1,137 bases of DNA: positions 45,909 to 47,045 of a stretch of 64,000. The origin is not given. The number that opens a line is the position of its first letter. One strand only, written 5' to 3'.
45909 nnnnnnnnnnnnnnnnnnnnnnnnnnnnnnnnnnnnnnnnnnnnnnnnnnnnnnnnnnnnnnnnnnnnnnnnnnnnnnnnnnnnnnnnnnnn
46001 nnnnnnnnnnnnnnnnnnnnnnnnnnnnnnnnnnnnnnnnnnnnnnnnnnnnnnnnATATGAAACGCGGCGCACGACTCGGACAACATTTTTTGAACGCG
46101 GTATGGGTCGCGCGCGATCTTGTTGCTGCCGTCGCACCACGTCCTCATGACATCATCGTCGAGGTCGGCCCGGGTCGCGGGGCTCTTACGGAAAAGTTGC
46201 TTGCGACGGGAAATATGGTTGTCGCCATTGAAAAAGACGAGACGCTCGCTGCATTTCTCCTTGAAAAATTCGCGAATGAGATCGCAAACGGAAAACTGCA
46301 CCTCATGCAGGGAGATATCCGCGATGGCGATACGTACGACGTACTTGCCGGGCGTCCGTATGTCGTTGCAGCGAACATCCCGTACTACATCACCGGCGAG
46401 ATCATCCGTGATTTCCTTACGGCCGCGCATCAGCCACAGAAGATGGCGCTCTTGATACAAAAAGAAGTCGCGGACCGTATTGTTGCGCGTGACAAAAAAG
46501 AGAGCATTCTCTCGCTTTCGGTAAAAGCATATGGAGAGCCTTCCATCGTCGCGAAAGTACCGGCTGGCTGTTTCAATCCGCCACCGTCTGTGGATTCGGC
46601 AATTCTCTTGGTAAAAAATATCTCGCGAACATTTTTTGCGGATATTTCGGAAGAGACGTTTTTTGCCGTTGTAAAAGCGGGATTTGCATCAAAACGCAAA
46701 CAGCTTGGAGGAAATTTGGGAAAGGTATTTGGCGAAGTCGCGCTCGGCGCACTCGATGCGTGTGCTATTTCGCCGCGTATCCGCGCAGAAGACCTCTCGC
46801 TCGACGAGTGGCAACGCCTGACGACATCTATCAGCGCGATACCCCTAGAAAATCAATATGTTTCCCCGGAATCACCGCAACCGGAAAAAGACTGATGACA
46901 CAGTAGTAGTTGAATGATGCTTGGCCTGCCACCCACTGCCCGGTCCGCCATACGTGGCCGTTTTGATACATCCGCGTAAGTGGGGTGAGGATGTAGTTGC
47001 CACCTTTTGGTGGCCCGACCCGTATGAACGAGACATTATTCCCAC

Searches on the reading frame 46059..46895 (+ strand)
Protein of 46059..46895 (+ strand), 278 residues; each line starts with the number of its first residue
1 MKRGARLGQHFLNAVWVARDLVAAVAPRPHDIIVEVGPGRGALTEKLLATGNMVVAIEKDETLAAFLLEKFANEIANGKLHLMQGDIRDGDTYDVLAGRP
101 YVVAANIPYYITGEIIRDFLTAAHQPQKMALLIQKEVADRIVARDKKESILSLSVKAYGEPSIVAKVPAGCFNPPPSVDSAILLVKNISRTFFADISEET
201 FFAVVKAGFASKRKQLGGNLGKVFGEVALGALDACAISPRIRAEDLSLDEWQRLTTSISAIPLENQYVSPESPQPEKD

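Call 12: search_protein_families(library=pfam, proteins=[window:46059-46895:+], max_evalue=0.01)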
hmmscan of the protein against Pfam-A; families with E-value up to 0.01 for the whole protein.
window:46059-46895:+ (278 aa): 1 family
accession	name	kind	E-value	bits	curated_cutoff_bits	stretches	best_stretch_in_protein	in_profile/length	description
PF00398.26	RrnaAD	-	2.4e-47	161.7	24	1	6-257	7-260/263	Ribosomal RNA adenine dimethylase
